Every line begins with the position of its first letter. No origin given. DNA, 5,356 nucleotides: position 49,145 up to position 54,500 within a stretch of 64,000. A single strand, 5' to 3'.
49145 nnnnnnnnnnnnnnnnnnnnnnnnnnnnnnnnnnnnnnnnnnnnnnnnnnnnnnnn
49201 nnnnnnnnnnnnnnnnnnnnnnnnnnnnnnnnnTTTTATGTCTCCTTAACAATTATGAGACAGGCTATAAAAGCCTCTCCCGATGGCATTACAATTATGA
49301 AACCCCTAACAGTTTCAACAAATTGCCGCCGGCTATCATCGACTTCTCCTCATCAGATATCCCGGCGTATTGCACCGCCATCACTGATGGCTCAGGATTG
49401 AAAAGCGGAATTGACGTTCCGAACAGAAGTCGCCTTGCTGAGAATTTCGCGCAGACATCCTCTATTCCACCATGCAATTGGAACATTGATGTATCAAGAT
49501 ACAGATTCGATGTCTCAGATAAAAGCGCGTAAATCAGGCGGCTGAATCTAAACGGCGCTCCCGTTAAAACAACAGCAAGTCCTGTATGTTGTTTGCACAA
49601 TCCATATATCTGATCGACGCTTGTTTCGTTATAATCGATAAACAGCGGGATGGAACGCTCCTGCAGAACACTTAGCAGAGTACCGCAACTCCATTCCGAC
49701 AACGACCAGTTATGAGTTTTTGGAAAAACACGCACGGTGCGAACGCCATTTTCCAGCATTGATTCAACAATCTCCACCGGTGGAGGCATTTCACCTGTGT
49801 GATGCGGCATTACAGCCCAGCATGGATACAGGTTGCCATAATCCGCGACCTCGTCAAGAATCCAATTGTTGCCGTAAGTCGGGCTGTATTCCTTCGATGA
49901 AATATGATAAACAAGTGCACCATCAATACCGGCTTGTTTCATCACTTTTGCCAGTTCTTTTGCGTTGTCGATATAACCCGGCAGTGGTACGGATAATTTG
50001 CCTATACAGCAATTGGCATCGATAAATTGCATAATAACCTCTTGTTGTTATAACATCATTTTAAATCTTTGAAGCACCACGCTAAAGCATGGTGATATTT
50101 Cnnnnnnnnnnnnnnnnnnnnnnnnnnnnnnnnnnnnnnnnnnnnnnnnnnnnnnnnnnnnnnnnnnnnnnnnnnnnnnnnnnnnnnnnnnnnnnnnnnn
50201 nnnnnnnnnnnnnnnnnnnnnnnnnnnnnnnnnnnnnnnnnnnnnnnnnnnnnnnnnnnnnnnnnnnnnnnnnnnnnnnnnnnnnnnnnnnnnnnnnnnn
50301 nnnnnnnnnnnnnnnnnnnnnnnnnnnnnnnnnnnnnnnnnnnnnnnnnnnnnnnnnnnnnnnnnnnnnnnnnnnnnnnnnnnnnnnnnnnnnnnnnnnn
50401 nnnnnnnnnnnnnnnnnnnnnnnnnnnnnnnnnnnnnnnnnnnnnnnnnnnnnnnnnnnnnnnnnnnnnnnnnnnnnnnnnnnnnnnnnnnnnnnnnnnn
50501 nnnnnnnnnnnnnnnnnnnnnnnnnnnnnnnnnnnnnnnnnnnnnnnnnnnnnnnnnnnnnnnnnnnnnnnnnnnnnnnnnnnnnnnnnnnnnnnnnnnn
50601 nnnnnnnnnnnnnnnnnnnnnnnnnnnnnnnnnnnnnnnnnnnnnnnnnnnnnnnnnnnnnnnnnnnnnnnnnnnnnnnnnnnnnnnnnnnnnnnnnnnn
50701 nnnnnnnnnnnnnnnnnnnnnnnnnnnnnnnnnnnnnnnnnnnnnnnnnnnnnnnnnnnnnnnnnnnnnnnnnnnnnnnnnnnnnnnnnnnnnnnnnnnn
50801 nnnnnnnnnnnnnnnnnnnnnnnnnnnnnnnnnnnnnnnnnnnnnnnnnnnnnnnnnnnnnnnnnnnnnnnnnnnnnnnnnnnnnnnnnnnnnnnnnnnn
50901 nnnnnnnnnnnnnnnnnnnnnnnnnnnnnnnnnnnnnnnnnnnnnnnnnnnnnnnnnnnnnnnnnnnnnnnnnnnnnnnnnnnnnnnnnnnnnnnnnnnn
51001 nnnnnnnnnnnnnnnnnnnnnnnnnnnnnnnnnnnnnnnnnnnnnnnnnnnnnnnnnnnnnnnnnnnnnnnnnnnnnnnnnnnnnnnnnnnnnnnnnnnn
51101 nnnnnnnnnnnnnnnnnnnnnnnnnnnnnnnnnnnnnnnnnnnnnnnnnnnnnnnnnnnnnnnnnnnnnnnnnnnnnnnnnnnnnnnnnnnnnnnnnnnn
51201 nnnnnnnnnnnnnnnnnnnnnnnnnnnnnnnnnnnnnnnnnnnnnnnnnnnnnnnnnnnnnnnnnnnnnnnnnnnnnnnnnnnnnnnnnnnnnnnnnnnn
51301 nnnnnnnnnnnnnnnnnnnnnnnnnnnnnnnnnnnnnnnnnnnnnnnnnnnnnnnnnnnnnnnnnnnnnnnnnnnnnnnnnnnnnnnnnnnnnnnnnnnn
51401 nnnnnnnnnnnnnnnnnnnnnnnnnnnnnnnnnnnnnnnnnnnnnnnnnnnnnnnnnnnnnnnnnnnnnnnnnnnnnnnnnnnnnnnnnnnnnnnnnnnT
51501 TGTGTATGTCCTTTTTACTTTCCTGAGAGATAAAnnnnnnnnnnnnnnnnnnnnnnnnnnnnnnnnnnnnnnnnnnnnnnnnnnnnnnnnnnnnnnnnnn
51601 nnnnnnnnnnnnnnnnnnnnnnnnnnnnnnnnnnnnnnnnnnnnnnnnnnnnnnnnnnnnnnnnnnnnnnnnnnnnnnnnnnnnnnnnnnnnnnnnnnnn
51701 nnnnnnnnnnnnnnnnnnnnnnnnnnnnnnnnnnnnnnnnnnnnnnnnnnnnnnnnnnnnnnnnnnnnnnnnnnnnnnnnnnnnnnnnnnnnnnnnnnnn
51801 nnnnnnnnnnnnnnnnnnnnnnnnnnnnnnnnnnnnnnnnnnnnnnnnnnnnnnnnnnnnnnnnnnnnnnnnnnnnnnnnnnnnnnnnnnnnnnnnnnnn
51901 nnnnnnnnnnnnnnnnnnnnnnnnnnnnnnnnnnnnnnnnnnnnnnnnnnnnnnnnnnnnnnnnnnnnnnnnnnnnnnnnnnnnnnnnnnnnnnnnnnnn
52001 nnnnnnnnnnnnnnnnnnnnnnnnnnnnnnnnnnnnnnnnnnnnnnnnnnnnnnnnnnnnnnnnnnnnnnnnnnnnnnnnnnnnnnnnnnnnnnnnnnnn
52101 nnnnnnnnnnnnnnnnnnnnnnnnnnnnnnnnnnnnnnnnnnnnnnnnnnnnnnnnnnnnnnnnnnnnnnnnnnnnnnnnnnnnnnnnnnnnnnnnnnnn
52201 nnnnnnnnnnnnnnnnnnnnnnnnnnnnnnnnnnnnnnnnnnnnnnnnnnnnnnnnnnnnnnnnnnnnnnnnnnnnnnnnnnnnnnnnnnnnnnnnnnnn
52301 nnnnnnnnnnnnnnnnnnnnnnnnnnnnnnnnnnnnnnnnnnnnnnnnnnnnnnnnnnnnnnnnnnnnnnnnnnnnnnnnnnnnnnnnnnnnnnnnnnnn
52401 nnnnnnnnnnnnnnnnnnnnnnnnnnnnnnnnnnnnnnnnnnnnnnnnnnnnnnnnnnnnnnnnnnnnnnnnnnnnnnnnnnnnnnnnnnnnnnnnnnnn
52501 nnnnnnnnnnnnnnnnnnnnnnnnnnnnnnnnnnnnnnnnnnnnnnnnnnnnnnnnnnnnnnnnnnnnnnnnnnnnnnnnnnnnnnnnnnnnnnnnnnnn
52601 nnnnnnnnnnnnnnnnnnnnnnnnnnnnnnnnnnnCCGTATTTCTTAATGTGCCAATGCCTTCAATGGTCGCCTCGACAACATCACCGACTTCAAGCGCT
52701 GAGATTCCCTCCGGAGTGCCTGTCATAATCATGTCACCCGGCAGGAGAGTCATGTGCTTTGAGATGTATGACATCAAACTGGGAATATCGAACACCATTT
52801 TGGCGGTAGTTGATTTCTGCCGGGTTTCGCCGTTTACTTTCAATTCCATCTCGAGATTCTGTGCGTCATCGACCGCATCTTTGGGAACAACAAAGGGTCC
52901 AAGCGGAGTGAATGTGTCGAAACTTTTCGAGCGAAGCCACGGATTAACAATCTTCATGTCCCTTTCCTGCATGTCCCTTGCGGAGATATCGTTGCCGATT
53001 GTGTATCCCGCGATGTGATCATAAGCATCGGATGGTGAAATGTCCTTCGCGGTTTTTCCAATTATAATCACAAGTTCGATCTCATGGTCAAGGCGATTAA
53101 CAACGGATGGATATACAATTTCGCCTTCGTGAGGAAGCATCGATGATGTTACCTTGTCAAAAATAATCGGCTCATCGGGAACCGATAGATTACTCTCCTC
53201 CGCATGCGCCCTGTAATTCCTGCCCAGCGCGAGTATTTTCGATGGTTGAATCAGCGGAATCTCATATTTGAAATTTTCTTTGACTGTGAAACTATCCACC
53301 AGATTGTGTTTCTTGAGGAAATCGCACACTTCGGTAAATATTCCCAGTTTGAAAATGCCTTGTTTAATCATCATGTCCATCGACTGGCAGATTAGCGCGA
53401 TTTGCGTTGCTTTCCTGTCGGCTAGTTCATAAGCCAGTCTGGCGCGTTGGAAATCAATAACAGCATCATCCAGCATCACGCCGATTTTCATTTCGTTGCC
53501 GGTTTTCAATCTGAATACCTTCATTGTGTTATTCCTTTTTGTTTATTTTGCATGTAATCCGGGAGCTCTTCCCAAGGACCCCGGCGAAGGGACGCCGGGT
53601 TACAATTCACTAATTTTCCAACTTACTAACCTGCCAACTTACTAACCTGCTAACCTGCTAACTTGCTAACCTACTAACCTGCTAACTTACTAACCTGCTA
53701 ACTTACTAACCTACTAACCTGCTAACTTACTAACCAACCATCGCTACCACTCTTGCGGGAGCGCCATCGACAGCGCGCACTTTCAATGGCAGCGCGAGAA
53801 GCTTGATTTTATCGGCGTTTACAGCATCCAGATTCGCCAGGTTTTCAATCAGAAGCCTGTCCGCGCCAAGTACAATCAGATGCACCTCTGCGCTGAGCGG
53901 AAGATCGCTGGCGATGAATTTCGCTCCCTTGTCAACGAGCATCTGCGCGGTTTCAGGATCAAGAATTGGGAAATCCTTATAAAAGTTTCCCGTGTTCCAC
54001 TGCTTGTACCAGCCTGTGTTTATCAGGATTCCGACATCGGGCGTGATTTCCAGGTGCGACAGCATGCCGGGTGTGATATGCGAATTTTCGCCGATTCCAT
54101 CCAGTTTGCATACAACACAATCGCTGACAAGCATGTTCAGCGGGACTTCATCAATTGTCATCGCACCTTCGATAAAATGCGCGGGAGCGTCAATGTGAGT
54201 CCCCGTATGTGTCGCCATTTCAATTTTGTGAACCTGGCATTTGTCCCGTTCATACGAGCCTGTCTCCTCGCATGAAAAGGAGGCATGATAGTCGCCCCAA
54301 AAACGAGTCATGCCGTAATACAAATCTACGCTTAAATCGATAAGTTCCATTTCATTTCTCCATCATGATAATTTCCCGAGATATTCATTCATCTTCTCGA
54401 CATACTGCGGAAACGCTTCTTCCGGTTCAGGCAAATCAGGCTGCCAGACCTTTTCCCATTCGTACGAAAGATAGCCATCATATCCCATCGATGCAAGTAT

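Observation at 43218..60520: Catabolic island of three heparinase II/III-like lyases plus a lactonase, dehydratase and hydrolase type sugar-acid pathway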

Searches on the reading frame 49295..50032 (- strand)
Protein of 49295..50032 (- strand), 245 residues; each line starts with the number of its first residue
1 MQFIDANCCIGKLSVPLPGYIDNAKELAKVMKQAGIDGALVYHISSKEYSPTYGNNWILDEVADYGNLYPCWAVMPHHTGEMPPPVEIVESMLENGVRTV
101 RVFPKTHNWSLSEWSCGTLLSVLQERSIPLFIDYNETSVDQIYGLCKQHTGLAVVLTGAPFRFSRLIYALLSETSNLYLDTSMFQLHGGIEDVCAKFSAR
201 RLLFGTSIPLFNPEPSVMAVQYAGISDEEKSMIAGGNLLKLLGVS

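Call 4: search_protein_families(library=pfam, proteins=[window:49295-50032:-], max_evalue=0.01)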
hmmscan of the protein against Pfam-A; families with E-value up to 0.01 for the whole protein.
window:49295-50032:- (245 aa): 1 family
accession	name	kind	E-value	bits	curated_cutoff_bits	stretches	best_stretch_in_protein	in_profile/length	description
PF04909.20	Amidohydro_2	-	2.5e-07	31.2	26.4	1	55-243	66-288/289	Amidohydrolase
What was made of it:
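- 49295..50032 (-): Amidohydro_2 'AH2b', lacking all five canonical metal ligands (DANCC, FID, TGA, GTS). Pfam E 2.5e-7 (call 4).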

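Call 8: search_protein_families(library=ncbifam, proteins=[window:49295-50032:-], max_evalue=0.001)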
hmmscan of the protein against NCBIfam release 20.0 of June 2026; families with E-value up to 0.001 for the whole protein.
window:49295-50032:- (245 aa): 0 families

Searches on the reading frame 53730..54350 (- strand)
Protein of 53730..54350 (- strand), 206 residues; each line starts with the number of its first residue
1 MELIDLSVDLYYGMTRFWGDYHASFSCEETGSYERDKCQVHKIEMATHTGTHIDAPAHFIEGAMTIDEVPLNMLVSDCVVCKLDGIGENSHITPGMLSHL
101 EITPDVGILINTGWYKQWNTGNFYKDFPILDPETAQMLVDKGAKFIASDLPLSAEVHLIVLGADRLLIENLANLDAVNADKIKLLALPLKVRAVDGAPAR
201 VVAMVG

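Call 4: search_protein_families(library=pfam, proteins=[window:53730-54350:-], max_evalue=0.01)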
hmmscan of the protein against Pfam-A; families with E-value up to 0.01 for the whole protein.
window:53730-54350:- (206 aa): 1 family
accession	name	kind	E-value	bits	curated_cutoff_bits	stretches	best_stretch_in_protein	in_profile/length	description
PF04199.19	Cyclase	-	1.5e-25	90.5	23.1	1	4-151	1-138/142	Putative cyclase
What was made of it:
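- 53730..54350 (-): Cyclase/arylformamidase-family metallohydrolase with the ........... motif. It is part of the accessory trio. Pfam PF04199, E 1.5e-25 (call 4).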

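Call 8: search_protein_families(library=ncbifam, proteins=[window:53730-54350:-], max_evalue=0.001)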
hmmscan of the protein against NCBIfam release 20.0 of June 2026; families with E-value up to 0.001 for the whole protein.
window:53730-54350:- (206 aa): 1 family
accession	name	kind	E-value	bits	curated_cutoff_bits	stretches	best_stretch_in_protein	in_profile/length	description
TIGR03035.1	trp_arylform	equivalog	5.9e-24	85.2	223.05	1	3-202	2-202/206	arylformamidase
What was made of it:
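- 53730..54350 (-): It scores 85 bits on TIGR03035, against a cut-off of 223 (call 8).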
